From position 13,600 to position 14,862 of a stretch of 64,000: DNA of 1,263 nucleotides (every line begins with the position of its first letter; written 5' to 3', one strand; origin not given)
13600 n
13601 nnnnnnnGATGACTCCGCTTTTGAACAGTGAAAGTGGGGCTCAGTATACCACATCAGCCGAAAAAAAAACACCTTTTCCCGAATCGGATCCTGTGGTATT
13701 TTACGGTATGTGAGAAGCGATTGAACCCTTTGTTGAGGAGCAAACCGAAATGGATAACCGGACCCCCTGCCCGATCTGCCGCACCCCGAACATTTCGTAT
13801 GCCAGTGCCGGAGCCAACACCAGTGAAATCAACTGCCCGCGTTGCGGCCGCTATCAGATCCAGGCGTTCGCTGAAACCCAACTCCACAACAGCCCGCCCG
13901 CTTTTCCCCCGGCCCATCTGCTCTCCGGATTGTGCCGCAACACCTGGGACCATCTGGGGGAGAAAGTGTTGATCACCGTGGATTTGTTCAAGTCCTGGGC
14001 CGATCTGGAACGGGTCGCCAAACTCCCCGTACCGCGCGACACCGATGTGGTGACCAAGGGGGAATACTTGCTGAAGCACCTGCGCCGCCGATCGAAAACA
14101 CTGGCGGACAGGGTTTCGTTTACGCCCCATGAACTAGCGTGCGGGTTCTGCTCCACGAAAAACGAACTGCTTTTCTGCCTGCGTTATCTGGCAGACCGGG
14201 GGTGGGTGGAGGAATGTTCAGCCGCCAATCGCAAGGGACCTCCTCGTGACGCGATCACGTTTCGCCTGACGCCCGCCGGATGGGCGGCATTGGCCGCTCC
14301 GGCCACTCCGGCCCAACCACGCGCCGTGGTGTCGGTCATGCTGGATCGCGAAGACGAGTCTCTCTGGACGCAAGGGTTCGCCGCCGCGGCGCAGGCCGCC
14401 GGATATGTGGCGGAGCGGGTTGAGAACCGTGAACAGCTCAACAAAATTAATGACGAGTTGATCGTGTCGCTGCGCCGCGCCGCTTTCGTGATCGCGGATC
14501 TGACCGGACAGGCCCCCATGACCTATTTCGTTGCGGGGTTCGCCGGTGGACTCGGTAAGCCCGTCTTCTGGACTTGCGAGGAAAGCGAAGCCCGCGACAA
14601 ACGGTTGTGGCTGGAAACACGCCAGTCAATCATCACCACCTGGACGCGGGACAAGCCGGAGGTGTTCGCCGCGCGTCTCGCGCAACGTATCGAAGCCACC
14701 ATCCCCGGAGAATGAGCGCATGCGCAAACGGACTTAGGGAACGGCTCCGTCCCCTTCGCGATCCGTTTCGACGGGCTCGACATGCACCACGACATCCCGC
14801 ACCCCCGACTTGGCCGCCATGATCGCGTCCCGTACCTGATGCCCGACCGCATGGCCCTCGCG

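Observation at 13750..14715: Lone Zn-ribbon / winged-helix / NDT-superfamily-like gene inserted between gyrA and a metal efflux gene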

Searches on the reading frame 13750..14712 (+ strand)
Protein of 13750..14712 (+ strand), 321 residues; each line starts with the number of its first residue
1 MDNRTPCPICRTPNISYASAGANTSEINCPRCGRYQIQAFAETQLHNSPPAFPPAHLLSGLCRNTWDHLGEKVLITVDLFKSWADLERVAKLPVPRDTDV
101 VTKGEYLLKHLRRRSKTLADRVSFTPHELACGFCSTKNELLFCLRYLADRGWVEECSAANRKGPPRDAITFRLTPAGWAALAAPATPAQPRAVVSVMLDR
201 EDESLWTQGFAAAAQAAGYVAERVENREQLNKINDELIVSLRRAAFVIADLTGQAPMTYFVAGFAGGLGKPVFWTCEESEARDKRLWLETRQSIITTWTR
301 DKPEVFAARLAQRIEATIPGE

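Call 3: search_protein_families(library=pfam, proteins=[window:13750-14712:+], max_evalue=10)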
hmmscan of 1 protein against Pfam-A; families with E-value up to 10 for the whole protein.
window:13750-14712:+ (321 aa): 2 families
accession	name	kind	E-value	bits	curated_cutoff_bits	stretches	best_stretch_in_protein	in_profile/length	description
PF05014.21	Nuc_deoxyrib_tr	-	0.0018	18.8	28.8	1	222-280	42-101/117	Nucleoside 2-deoxyribosyltransferase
PF14354.12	Lar_restr_allev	-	0.057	14.1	28.6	1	5-36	4-34/58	Restriction alleviation protein Lar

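Call 4: search_protein_families(library=ncbifam, proteins=[window:13750-14712:+], max_evalue=10)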
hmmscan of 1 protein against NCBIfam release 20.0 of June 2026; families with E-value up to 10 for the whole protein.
window:13750-14712:+ (321 aa): 1 family
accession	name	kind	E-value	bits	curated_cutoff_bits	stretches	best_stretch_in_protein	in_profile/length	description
NF047912.1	ECs_2282_CxxC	subfamily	0.094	12.6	37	1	6-34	4-35/60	ECs_2282 family putative zinc-binding protein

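Call 5: search_protein_families(library=padloc, proteins=[window:13750-14712:+], max_evalue=10)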
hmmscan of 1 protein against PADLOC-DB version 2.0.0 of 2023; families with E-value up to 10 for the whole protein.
window:13750-14712:+ (321 aa): 1 family
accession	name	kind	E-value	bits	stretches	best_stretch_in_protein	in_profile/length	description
PDLC00733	Effector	-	7e-05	19.8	1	229-279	287-339/388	TIR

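Call 6: search_solved_structures(query=window:13750-14712:+, max_evalue=10, show_alignments=2)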
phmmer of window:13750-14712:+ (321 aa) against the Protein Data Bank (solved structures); distinct sequences matched with E-value up to 10: 3.
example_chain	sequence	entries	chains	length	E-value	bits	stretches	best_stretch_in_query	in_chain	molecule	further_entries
9ubw_G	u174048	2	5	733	0.19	13.8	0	44-83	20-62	Cation channel sperm-associated auxiliary subunit delta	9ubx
4g6z_A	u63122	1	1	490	0.21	13.6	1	52-210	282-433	Glutamate-tRNA ligase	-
7eeb_G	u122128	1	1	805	0.21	13.6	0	44-83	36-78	Cation channel sperm-associated protein subunit delta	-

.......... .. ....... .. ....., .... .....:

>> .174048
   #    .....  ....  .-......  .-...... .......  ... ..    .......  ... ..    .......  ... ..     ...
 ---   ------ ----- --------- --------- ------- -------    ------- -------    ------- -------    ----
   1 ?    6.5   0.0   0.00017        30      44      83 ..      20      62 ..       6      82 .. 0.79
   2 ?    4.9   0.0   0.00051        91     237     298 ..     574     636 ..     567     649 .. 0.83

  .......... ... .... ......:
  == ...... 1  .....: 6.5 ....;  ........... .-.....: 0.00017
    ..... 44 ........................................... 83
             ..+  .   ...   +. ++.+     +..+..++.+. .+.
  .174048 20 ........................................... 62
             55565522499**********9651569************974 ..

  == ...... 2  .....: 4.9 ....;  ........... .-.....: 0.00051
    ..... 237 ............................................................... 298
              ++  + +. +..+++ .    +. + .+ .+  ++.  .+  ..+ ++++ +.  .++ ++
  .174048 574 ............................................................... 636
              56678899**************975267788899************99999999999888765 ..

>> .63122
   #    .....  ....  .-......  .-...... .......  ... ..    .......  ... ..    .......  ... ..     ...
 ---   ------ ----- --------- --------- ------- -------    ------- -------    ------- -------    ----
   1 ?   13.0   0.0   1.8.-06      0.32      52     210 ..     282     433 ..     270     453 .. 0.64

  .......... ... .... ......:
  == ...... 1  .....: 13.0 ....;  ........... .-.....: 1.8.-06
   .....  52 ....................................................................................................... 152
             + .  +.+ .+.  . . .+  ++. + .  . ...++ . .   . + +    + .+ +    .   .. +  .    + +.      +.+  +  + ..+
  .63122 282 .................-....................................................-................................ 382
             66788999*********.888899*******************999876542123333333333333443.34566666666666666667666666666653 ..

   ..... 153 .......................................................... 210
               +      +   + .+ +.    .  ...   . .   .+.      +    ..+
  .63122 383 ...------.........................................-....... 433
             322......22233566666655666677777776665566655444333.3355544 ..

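Call 7: find_homologous_proteins(query=window:13750-14712:+, max_evalue=0.001)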
Query window:13750-14712:+ (321 aa): 97 proteins with E <= 0.001 among 8000 candidates.
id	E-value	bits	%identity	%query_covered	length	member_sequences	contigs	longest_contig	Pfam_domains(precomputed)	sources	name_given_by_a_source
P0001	8.5e-218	740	100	100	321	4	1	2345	-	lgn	-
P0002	1.1e-150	519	70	99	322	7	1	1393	-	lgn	-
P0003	2.5e-150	518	69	99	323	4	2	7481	-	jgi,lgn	-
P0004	4.3e-149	514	69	99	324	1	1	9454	-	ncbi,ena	-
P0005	5.3e-149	513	68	99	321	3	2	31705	-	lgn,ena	-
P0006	7.4e-149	513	69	99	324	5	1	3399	-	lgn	-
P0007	1.8e-148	512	68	99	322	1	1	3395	-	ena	-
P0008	2.7e-148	511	69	99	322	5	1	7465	-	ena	-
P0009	3.5e-148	511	69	99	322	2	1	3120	-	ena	-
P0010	4.7e-148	510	68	99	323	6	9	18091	-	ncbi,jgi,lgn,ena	jgi:hypothetical protein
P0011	1.2e-147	509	68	99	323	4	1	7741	PF05014.22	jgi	-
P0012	1.3e-147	509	69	99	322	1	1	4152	-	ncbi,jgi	-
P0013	1.5e-147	509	69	99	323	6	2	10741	-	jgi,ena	-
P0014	1.6e-147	509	68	99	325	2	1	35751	-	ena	-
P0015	2.1e-147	508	68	99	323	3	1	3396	-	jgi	jgi:hypothetical protein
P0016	2.8e-147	508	69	99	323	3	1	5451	PF05014.22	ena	-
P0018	7.4e-147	506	67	99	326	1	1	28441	PF05014.22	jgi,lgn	-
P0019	3.5e-146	504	69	99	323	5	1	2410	PF05014.22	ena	-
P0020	3.9e-146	504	68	99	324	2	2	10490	PF05014.22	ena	-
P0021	5.5e-146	504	68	99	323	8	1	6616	PF05014.22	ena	-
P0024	2.4e-145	501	67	99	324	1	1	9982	PF05014.22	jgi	jgi:hypothetical protein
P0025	4.6e-145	501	67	99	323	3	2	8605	PF05014.22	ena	-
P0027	2.6e-144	498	67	99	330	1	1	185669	PF05014.22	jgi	jgi:hypothetical protein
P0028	3.3e-144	498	67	99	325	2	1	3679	PF05014.22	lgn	-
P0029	3.9e-144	497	67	99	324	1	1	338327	-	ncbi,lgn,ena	-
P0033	3.2e-143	494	67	99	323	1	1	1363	PF05014.22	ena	-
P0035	6.7e-143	493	66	99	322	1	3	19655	PF05014.22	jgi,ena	-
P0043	3.8e-141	488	67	99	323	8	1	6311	PF05014.22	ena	-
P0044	2.0e-140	485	67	99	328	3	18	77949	PF05014.22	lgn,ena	-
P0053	1.8e-133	462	62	99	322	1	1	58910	-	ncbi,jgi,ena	-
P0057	3.2e-132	458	61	99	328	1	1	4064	PF05014.22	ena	-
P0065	8.8e-121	421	60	99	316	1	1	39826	-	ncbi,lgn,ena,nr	ncbi:MAG: hypothetical protein FWG50_04015 [Kiritimatiellaeota bacterium]|nr:hypothetical protein [K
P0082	1.3e-113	397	56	99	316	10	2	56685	-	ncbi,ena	ncbi:MAG: hypothetical protein WCJ02_00010 [bacterium]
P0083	9.1e-113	394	54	99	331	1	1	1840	PF05014.22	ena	-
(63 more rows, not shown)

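Call 9: find_encoding_contigs(protein=P0029, flank=8000, max_places=2)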
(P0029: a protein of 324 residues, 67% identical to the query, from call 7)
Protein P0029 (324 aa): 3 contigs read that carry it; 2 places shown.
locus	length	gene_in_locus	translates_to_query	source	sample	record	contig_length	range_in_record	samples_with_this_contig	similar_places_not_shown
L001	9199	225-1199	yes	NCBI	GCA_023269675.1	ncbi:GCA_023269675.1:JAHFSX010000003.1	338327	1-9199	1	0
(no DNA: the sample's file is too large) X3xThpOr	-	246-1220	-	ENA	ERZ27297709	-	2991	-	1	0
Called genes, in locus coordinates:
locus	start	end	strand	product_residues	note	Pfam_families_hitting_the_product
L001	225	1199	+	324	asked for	-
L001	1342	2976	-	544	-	PF01266:DAO (faint), PF01593:Amino_oxidase (faint), PF03486:HI0933_like (faint), PF07992:Pyr_redox_2, PF13738:Pyr_redox_3 (weak), PF00070:Pyr_redox, PF02852:Pyr_redox_dim, PF00581:Rhodanese, +1 more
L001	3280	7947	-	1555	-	PF00139:Lectin_legB (faint), PF18483:Lectin_L-type_dom (weak)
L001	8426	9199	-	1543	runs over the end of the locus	PF00139:Lectin_legB (weak), PF18483:Lectin_L-type_dom (faint), PF12951:PATR (weak)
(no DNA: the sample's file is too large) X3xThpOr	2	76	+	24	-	?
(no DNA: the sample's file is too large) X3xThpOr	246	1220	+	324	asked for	-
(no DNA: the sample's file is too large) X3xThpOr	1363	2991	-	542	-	?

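Call 10: find_encoding_contigs(protein=P0082, flank=8000, max_places=2)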
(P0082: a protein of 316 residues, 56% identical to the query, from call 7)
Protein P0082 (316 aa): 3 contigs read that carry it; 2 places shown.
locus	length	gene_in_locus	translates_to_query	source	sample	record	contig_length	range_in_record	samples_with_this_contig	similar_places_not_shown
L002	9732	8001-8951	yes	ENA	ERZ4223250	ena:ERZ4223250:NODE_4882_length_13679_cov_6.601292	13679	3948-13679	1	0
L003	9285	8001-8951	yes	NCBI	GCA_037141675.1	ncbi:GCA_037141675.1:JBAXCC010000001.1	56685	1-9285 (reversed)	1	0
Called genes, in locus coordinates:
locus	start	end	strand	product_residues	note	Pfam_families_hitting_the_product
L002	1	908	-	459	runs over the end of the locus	PF03447:NAD_binding_3, PF01842:ACT (faint), PF00742:Homoserine_dh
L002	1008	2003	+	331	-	PF13354:Beta-lactamase2, PF00768:Peptidase_S11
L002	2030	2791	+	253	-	PF01784:DUF34_NIF3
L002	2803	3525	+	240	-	-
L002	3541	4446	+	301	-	PF12679:ABC2_membrane_2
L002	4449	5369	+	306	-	PF00005:ABC_tran, PF13304:AAA_21 (faint)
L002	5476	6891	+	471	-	PF13653:GDPD_2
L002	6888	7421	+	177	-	PF01980:TrmO_N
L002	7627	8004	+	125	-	-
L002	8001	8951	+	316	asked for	-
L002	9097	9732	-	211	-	?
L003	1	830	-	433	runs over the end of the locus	PF03447:NAD_binding_3, PF01842:ACT (faint), PF00742:Homoserine_dh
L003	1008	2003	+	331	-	PF13354:Beta-lactamase2, PF00768:Peptidase_S11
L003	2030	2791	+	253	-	PF01784:DUF34_NIF3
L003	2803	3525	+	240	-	-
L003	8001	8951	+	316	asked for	-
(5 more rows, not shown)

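Call 11: find_encoding_contigs(protein=P0065, flank=8000, max_places=2)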
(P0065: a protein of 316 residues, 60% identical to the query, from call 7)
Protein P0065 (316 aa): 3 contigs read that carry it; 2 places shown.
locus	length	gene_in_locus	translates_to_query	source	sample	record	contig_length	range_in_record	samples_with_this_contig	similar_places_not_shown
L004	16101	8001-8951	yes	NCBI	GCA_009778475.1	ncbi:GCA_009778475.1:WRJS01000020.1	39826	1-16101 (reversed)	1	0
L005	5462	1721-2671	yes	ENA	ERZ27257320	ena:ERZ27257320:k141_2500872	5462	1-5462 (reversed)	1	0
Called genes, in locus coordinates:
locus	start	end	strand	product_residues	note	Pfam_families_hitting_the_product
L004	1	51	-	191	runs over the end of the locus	PF00263:Secretin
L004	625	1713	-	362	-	PF00483:NTP_transferase, PF12804:NTP_transf_3, PF22640:ManC_GMP_beta-helix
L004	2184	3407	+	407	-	PF01408:GFO_IDH_MocA, PF22725:GFO_IDH_MocA_C3, PF02894:GFO_IDH_MocA_C (weak)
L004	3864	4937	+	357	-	PF00294:PfkB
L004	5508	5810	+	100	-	PF04221:RelB (weak)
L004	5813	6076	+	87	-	PF05016:ParE_toxin (weak), PF06769:YoeB_toxin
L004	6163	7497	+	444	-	PF00263:Secretin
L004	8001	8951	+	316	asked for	-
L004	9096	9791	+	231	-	PF05025:RbsD_FucU (weak)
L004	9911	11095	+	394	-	PF01263:Aldose_epim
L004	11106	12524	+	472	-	PF07690:MFS_1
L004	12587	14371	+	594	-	PF07881:Fucose_iso_N1, PF07882:Fucose_iso_N2, PF02952:Fucose_iso_C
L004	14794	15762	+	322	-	PF01040:UbiA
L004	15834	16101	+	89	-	?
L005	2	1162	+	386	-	?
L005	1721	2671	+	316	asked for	-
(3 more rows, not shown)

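Call 12: find_encoding_contigs(protein=P0053, flank=8000, max_places=2)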
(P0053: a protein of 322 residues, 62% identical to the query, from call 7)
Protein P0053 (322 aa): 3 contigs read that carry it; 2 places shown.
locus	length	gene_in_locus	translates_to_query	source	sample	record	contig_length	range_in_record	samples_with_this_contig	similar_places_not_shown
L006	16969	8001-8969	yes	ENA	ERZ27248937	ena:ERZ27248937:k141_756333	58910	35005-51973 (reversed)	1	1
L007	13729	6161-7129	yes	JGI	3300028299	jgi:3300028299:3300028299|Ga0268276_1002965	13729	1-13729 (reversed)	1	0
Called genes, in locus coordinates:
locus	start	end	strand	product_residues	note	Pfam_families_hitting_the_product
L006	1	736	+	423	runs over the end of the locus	PF02844:GARS_N, PF01071:GARS_A, PF02655:ATP-grasp_3 (weak), PF02786:CPSase_L_D2 (weak), PF02843:GARS_C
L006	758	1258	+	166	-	PF00731:AIRC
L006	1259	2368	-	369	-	PF01636:APH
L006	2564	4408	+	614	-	PF00593:TonB_dep_Rec_b-barrel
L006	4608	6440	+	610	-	PF13385:Laminin_G_3, PF02012:BNR (faint), PF13088:BNR_2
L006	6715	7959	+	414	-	PF03825:Nuc_H_symport, PF07690:MFS_1, PF12832:MFS_1_like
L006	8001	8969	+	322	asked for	-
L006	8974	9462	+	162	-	PF00072:Response_reg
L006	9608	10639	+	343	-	PF00154:RecA_N, PF06745:ATPase (weak), PF08423:Rad51, PF27531:MT3502_N (weak), PF21096:RecA_C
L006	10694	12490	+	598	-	PF01411:tRNA-synt_2c, PF07973:tRNA_SAD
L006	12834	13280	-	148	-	PF22811:Zn_ribbon_NrdR, PF03477:ATP-cone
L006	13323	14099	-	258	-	PF00072:Response_reg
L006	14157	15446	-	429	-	PF05496:RuvB_N (weak), PF13177:DNA_pol3_delta2, PF13191:AAA_16 (weak), PF00004:AAA, PF07728:AAA_5 (weak), PF13401:AAA_22 (weak), PF22608:DNAX_ATPase_lid, PF12169:DNA_pol3_gamma3, +1 more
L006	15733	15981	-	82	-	PF00550:PP-binding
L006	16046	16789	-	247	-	PF00106:adh_short, PF08659:KR, PF13561:adh_short_C2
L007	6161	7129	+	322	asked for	-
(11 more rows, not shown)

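Call 13: search_protein_representatives(protein=window:13750-14712:+)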
Query: 321 residues. Proteins with E-value up to 0.001 (for the whole library): 4799; up to 1e-10: 2308; up to 1e-30: 15. The best 150 are listed.
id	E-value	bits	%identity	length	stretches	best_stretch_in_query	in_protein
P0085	3.8e-112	390.7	56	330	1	1-318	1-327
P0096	1.4e-56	208.1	60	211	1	75-252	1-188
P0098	8.6e-53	195.6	36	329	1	6-318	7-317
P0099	4.5e-52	193.3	76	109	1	1-109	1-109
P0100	3.2e-45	170.7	34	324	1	25-316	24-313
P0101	9.0e-45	169.3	32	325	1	7-318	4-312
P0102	3.0e-44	167.6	96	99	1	74-153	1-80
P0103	1.6e-38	148.7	34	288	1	54-318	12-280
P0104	1.0e-36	142.8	35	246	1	85-318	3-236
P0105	7.8e-33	130.1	34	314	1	4-318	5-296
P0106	2.4e-32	128.4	70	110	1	1-76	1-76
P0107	5.8e-32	127.2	34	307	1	5-318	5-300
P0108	2.0e-31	125.4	33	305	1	5-318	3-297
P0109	2.3e-31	125.3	34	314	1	4-318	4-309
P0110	9.7e-31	123.2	34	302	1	6-318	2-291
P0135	6.8e-27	110.5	33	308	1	6-318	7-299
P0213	6.6e-24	100.7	28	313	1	4-317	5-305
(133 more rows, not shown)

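Call 17: search_protein_families(library=pfam, alignment_id=A2, max_evalue=0.01)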
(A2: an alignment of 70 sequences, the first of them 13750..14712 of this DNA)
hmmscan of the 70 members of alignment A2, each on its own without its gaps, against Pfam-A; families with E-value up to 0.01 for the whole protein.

A. member 1, window:13750-14712:+ (321 aa): 1 family
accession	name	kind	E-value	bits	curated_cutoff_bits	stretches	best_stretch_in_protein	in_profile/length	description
PF05014.21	Nuc_deoxyrib_tr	-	0.0018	18.8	28.8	1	222-280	42-101/117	Nucleoside 2-deoxyribosyltransferase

B. families by the number of members that match (of 70 scanned): 12 families
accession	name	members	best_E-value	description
PF05014.21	Nuc_deoxyrib_tr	69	4.4e-07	Nucleoside 2-deoxyribosyltransferase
PF14354.12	Lar_restr_allev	4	0.00032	Restriction alleviation protein Lar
PF24168.1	PB4_spike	2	0.001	Straight fiber protein PB4 spike domain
PF07282.18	Cas12f1-like_TNB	1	0.00021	Cas12f1-like, TNB domain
PF13397.12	RbpA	1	0.00085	RNA polymerase-binding protein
PF13248.11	Zn_ribbon_3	1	0.0042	zinc-ribbon domain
PF09723.15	Zn_ribbon_8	1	0.006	Zinc ribbon domain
PF18551.6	TackOD1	1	0.0067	Thaumarchaeal output domain 1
PF25017.1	zf-C2HC_3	1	0.0072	C2HC zinc finger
PF06676.16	DUF1178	1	0.0079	Protein of unknown function (DUF1178)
PF13676.11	TIR_2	1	0.0092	TIR domain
PF23451.1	Zn_ribbon_PaaD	1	0.0093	PaaD zinc beta ribbon domain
